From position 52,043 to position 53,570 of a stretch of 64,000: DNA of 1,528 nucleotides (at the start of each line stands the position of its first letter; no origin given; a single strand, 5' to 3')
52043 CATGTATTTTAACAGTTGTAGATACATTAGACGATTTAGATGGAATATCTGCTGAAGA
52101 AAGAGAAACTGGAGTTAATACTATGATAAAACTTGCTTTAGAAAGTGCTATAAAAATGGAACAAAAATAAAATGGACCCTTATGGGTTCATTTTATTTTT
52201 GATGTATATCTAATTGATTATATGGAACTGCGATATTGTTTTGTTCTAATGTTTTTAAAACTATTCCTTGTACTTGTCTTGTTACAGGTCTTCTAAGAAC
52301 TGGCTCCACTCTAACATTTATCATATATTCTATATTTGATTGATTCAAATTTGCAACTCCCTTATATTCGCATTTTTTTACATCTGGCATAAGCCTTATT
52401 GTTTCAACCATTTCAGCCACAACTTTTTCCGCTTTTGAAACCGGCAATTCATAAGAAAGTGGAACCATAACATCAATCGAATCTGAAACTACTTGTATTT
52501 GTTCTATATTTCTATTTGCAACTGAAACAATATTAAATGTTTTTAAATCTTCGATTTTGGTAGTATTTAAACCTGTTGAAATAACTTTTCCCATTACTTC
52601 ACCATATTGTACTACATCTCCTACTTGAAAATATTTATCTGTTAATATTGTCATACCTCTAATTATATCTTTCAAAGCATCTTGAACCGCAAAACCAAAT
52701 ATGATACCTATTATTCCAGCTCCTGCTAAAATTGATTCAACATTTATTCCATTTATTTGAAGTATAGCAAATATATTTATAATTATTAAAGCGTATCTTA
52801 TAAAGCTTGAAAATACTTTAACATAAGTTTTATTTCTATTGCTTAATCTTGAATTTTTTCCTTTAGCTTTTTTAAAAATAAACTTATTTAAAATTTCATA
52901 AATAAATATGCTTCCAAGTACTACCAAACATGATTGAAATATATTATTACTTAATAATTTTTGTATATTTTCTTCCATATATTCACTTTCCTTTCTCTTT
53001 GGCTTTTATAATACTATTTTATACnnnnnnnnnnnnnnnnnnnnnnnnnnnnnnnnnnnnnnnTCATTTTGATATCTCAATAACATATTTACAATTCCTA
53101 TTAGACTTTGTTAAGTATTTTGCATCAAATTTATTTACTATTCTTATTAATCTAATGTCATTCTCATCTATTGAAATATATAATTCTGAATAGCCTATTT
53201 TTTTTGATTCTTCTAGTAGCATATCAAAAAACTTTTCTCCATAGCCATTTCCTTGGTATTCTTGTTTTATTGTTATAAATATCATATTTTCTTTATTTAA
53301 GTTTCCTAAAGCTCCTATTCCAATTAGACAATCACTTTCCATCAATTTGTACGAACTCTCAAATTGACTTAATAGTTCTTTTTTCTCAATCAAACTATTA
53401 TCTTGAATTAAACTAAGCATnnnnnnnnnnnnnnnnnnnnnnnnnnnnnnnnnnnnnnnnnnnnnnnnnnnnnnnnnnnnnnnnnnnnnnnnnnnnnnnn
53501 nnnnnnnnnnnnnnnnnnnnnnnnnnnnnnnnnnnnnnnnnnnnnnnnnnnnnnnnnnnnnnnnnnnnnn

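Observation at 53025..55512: RhuM - ParB/DGQHR-like - mini-GNAT three-gene islet: candidate uncharacterised toxin-antitoxin or defence-type module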

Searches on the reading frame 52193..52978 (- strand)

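Call 3: search_protein_families(library=pfam, proteins=[window:52193-52978:-], max_evalue=1)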
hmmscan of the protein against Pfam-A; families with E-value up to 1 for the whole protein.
window:52193-52978:- (261 aa): 4 families
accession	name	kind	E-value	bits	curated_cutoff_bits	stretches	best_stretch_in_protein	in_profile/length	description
PF00924.24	MS_channel_2nd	-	4.7e-11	43.1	20.2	1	101-161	2-61/68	Mechanosensitive ion channel, beta-domain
PF21088.3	MS_channel_1st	-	0.00046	20.6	23.1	1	60-99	3-42/42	Mechanosensitive ion channel, transmembrane helices 2/3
PF21082.3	MS_channel_3rd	-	0.021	15.6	21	1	170-250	3-87/88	Mechanosensitive ion channel MscS, C-terminal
PF25392.1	MS_channel_TM1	-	0.094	13.2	27.1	1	43-78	38-73/79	Mechanosensitive ion channel, transmembrane helix 1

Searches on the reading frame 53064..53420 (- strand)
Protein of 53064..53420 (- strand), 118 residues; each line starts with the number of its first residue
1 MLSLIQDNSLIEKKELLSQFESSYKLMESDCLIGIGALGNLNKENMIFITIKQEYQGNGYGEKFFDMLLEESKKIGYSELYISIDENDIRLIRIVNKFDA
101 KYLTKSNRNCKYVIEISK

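Call 3: search_protein_families(library=pfam, proteins=[window:53064-53420:-], max_evalue=1)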
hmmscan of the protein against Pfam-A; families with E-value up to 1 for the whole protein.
window:53064-53420:- (118 aa): 5 families
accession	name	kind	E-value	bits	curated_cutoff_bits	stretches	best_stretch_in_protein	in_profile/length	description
PF00583.31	Acetyltransf_1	-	0.00021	22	20.7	1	26-93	38-109/116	Acetyltransferase (GNAT) family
PF13302.13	Acetyltransf_3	-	0.00059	21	25.4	1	28-99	62-136/138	Acetyltransferase (GNAT) domain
PF13673.13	Acetyltransf_10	-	0.0046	17.4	23.6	1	19-84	25-92/128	Acetyltransferase (GNAT) domain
PF13508.13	Acetyltransf_7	-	0.012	16.4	27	1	31-80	13-65/84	Acetyltransferase (GNAT) domain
PF13420.13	Acetyltransf_4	-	0.012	16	24.3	1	18-95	46-129/155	Acetyltransferase (GNAT) domain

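Call 4: search_protein_families(library=padloc, proteins=[window:53064-53420:-], max_evalue=1)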
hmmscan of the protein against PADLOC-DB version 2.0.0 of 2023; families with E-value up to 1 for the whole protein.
window:53064-53420:- (118 aa): 2 families
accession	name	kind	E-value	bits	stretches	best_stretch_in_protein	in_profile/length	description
PDLC04421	PDC-M11A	-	0.00017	18.4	1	51-108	234-291/486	-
PDLC04419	PDC-M11A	-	0.00043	17.7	1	50-108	89-147/357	-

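Call 5: search_protein_families(library=ncbifam, proteins=[window:53064-53420:-], max_evalue=1)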
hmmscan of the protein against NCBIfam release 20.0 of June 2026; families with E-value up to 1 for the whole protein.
window:53064-53420:- (118 aa): 7 families
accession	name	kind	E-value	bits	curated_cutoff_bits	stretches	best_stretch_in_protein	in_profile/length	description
TIGR01575.1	rimI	equivalog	8.6e-05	22.7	86.4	1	19-89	29-101/132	ribosomal protein S18-alanine N-acetyltransferase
NF003641.0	PRK05279.1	equivalog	0.0018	17.2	344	1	14-82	326-398/441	amino-acid N-acetyltransferase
NF007025.1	PRK09491.1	equivalog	0.0024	17.8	173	1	24-98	42-117/145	ribosomal protein S18-alanine N-acetyltransferase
TIGR01890.1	N-Ac-Glu-synth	equivalog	0.0052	15.8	202.85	1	13-82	313-386/429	amino-acid N-acetyltransferase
NF040501.1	resist_ArsN2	equivalog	0.0082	15.8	125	1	23-82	26-87/133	arsenic resistance N-acetyltransferase ArsN2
NF005921.0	PRK07922.1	equivalog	0.021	14.5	180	1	13-82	35-110/170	amino-acid N-acetyltransferase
NF040503.1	resist_ArsN1a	equivalog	0.028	14.1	170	1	49-84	82-117/159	arsinothricin resistance N-acetyltransferase ArsN1 family A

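Call 8: search_protein_families(library=phrogs, proteins=[window:53064-53420:-], max_evalue=1)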
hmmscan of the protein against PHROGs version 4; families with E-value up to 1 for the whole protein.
window:53064-53420:- (118 aa): 4 families
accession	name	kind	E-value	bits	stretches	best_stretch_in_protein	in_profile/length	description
phrog_1249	-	other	0.00017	22.4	1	44-98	90-144/180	acetyltransferase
phrog_13728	-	other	0.0027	18.6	1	28-99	50-121/144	acetyltransferase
phrog_21214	-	other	0.0041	18.2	1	22-98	54-120/129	acetyltransferase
phrog_13510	-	unknown function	0.069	14.3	1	52-104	16-68/102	-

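Call 22: find_homologous_proteins(query=window:53064-53420:-, max_evalue=0.001)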
Query window:53064-53420:- (118 aa): 1 proteins with E <= 0.001 among 2 candidates.
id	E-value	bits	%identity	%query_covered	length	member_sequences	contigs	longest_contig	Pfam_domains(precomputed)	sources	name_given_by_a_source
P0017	8.7e-68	243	100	100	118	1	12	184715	-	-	-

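Call 56: search_solved_structures(query=A6, max_evalue=1, show_alignments=3)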
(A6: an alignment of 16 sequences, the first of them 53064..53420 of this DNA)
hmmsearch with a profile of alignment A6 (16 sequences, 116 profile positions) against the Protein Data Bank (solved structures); distinct sequences matched with E-value up to 1: 92 (the best 60 are shown).
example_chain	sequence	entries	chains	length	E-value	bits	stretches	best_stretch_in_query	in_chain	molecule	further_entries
3f8k_A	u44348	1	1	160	1.4e-07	34.7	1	4-96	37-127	Protein acetyltransferase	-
8fv0_C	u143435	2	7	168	1.6e-07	34.5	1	4-97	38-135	Diamine N-acetyltransferase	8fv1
6wqb_A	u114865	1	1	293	1.8e-07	34.4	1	6-92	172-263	N-terminal acetyltransferase, GNAT family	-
6wqc_A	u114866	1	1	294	1.8e-07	34.4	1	6-92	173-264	N-terminal acetyltransferase, GNAT family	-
5ix3_A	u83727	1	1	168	1.8e-07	34.4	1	4-96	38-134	Diamine N-acetyltransferase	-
7wx5_A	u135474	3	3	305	3e-07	33.6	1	18-90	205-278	N-acetyltransferase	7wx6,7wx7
1y7r_A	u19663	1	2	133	1.6e-05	28.1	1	24-84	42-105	hypothetical protein SA2161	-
2fl4_A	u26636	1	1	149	1.8e-05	27.9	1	21-96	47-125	spermine/spermidine acetyltransferase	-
9dsb_A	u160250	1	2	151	1.9e-05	27.9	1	21-96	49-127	Spermine/spermidine acetyltransferase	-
8iym_A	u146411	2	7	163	3.9e-05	26.8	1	20-106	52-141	N-acetyltransferase domain-containing protein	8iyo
9mto_A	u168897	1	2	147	0.00012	25.2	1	26-108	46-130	[Ribosomal protein bS18]-alanine N-acetyltransferase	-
3pp9_A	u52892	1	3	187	0.00015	24.9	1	3-96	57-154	Putative streptothricin acetyltransferase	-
3t9y_A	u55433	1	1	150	0.00046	23.4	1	9-88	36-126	Acetyltransferase, GNAT family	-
6yug_A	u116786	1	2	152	0.00062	23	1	31-86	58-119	Diamine acetyltransferase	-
6ao7_A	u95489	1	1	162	0.00095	22.4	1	21-82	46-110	Acetyltransferase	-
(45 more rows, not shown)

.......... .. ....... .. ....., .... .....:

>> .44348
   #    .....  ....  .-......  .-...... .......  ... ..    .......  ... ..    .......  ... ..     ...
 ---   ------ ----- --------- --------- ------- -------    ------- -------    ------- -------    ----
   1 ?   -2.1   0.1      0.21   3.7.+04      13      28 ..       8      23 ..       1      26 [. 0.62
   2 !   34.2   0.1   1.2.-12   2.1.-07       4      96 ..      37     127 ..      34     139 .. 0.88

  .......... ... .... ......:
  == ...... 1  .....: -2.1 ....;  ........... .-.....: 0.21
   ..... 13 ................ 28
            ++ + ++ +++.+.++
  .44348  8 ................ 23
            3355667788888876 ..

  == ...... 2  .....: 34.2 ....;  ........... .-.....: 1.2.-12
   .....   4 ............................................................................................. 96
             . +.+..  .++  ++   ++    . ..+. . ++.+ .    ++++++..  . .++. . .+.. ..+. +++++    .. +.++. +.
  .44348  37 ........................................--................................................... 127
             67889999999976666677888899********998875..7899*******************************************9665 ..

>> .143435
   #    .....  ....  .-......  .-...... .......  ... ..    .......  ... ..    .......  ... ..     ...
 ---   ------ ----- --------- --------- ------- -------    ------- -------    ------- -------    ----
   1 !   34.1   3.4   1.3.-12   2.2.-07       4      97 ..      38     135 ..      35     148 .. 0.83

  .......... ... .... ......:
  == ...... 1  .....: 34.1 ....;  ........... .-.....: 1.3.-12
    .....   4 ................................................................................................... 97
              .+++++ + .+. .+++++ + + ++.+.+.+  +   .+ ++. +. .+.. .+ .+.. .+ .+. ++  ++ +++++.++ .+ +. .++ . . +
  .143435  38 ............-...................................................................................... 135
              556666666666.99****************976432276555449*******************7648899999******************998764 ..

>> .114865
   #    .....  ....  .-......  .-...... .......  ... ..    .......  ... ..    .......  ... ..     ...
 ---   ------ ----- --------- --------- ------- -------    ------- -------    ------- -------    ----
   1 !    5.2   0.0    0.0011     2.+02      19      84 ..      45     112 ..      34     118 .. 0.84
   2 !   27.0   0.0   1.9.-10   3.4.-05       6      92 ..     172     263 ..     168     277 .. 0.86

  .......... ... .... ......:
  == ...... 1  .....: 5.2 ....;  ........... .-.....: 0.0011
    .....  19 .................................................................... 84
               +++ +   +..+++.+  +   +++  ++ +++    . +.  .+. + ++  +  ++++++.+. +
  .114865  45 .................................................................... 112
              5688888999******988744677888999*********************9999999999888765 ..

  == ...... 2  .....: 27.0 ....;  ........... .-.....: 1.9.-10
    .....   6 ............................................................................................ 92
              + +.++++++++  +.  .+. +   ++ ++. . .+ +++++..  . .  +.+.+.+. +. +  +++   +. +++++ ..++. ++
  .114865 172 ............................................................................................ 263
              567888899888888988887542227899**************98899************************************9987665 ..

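Call 57: search_protein_families(library=pfam, alignment_id=A6, max_evalue=0.01)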
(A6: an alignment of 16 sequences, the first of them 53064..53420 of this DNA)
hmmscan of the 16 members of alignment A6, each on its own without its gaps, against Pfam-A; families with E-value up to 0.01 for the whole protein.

A. member 1, window:53064-53420:- (118 aa): 3 families
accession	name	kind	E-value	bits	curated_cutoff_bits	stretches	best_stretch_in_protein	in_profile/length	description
PF00583.31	Acetyltransf_1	-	0.00021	22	20.7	1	26-93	38-109/116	Acetyltransferase (GNAT) family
PF13302.13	Acetyltransf_3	-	0.00059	21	25.4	1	28-99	62-136/138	Acetyltransferase (GNAT) domain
PF13673.13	Acetyltransf_10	-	0.0046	17.4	23.6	1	19-84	25-92/128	Acetyltransferase (GNAT) domain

B. families by the number of members that match (of 16 scanned): 8 families
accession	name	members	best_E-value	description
PF00583.31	Acetyltransf_1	15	1.7e-11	Acetyltransferase (GNAT) family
PF13508.13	Acetyltransf_7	15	2e-08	Acetyltransferase (GNAT) domain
PF13673.13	Acetyltransf_10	13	2.6e-07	Acetyltransferase (GNAT) domain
PF13302.13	Acetyltransf_3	10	1.1e-05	Acetyltransferase (GNAT) domain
PF08445.16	FR47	3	0.00044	FR47-like protein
PF14542.12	Acetyltransf_CG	2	0.00095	GCN5-related N-acetyl-transferase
PF13420.13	Acetyltransf_4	1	0.00048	Acetyltransferase (GNAT) domain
PF18015.7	Acetyltransf_19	1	0.0066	Acetyltransferase (GNAT) domain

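Call 69: find_homologous_proteins(query=A6, max_evalue=1e-10)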
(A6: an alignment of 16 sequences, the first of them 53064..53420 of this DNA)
Query A6 (16 sequences) (118 aa, profile of the alignment): 62 proteins with E <= 1e-10 among 976 candidates.
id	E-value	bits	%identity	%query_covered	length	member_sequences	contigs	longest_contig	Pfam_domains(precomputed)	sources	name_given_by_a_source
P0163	6.8e-36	141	31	90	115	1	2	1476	-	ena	-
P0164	9.1e-36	140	30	90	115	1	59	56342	-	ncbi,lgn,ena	-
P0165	1.6e-35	139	31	92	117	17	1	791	-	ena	-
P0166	1.8e-35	139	25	58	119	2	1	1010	PF13508.14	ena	-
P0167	2.2e-35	139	30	90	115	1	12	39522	-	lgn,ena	-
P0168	2.2e-35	139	28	92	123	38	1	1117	-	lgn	-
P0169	2.5e-35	139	30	90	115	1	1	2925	-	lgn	-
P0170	9.2e-35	137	23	97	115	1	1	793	-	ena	-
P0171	2.3e-34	136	22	90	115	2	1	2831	-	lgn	-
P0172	4.2e-34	135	23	97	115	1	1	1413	-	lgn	-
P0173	6.5e-34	134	23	58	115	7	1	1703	-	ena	-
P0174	1.8e-33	133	32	60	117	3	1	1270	-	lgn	-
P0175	2.5e-33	132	32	58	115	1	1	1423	-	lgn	-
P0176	2.7e-33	132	26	100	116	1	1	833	-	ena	-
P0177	2.8e-33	132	24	91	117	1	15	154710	-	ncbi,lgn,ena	-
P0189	5.4e-32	128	27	91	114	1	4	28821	PF13302.14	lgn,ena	-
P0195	9.4e-32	127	27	95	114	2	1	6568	PF13673.14,PF13508.14,PF00583.32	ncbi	-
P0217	1.9e-26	110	32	73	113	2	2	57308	-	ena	-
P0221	4.1e-22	96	33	81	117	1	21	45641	PF13508.14,PF00583.32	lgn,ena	-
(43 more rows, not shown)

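Call 70: find_encoding_contigs(protein=P0221, flank=4000, max_places=2)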
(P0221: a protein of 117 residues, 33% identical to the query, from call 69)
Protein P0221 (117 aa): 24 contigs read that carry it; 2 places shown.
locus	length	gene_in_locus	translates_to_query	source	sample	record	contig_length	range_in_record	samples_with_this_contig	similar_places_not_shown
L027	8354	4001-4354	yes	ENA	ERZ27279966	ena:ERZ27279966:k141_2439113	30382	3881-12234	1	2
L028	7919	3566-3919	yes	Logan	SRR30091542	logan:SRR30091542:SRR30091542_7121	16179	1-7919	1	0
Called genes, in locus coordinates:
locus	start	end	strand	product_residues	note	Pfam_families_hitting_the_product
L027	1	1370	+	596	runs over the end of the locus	PF02518:HATPase_c, PF00072:Response_reg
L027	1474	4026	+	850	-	-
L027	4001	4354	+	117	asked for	PF00583:Acetyltransf_1 (weak), PF13508:Acetyltransf_7 (weak)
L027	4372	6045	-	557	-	PF00753:Lactamase_B, PF12706:Lactamase_B_2 (weak), PF23023:Anti-Pycsar_Apyc1 (weak), PF22505:RNase_J_b_CASP, PF07521:RMMBL, PF17770:RNase_J_C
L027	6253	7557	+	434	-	PF02881:SRP54_N, PF00448:SRP54, PF02978:SRP_SPB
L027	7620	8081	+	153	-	-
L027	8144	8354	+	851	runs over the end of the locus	PF02739:5_3_exonuc_N, PF01367:5_3_exonuc, PF22619:DNA_polI_exo1, PF00476:DNA_pol_A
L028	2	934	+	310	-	?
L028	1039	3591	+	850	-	-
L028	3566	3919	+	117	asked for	PF00583:Acetyltransf_1 (weak), PF13508:Acetyltransf_7 (weak)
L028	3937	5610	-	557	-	PF00753:Lactamase_B, PF12706:Lactamase_B_2 (weak), PF23023:Anti-Pycsar_Apyc1 (weak), PF22505:RNase_J_b_CASP, PF07521:RMMBL, PF17770:RNase_J_C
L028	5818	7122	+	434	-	PF02881:SRP54_N, PF00448:SRP54, PF02978:SRP_SPB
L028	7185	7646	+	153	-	-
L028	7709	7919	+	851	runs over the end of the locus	PF02739:5_3_exonuc_N, PF01367:5_3_exonuc, PF22619:DNA_polI_exo1, PF00476:DNA_pol_A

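Call 71: find_encoding_contigs(protein=P0217, flank=4000, max_places=1)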
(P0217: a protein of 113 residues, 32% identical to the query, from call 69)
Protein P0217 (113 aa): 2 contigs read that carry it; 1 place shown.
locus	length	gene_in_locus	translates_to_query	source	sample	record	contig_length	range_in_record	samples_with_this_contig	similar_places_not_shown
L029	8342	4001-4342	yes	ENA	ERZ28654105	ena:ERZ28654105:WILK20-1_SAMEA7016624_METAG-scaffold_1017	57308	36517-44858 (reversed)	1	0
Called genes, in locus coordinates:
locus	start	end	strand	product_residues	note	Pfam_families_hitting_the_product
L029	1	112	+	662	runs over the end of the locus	PF17191:RecG_wedge, PF04851:ResIII, PF00270:DEAD, PF22590:Cas3-like_C_2 (faint), PF00271:Helicase_C, PF19833:RecG_dom3_C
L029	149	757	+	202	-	PF06161:DUF975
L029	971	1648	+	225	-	PF11667:DUF3267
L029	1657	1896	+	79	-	PF12636:DUF3781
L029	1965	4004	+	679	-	-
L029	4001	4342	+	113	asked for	-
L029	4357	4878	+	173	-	-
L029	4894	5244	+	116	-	-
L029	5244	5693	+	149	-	-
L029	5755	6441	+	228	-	PF01476:LysM, PF04225:LysM_OapA (faint), PF22310:NMB0315_dom_I (faint), PF23446:LysM1_NFP_LYK (faint), PF23457:LysM2_NFP (faint), PF23462:LysM3_NFP (faint), PF23472:LysM2_CERK1_LYK3_4_5 (faint), PF01476:LysM, +2 more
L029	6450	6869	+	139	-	-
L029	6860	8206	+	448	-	PF01471:PG_binding_1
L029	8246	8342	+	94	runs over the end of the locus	-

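Call 72: find_encoding_contigs(protein=P0189, flank=4000, max_places=1)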
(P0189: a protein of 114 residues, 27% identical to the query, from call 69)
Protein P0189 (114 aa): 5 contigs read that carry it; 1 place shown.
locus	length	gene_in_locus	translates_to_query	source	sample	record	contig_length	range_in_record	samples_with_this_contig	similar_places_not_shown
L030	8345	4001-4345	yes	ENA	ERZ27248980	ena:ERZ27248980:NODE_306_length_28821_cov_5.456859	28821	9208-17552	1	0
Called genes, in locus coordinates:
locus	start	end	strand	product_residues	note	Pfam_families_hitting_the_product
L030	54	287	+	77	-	-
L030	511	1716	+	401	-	PF01520:Amidase_3, PF23577:LysM_RLK (faint), PF01476:LysM, PF22310:NMB0315_dom_I (faint), PF23446:LysM1_NFP_LYK (faint), PF23457:LysM2_NFP (faint), PF23462:LysM3_NFP (faint), PF01476:LysM, +2 more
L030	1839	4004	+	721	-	-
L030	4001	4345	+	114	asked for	PF13302:Acetyltransf_3 (weak)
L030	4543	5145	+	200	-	PF00857:Isochorismatase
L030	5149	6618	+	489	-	PF17767:NAPRTase_N, PF04095:NAPRTase (weak), PF17956:NAPRTase_C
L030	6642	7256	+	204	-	PF00293:NUDIX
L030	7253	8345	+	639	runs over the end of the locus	PF00795:CN_hydrolase, PF02540:NAD_synthase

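Call 73: find_encoding_contigs(protein=P0177, flank=4000, max_places=1)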
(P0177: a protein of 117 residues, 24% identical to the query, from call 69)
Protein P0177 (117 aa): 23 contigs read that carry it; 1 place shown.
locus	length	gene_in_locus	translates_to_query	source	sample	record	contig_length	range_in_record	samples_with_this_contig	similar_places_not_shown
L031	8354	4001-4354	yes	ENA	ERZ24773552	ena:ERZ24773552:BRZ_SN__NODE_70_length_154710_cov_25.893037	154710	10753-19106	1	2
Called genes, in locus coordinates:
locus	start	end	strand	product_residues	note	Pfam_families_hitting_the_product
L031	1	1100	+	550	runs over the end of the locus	PF00753:Lactamase_B, PF12706:Lactamase_B_2 (weak), PF22505:RNase_J_b_CASP, PF07521:RMMBL (weak), PF17770:RNase_J_C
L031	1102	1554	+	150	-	-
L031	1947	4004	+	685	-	-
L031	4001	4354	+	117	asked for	-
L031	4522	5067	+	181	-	-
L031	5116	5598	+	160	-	-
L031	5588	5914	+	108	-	PF00376:MerR, PF13411:MerR_1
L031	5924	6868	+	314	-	-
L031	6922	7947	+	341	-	-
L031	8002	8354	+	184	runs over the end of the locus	-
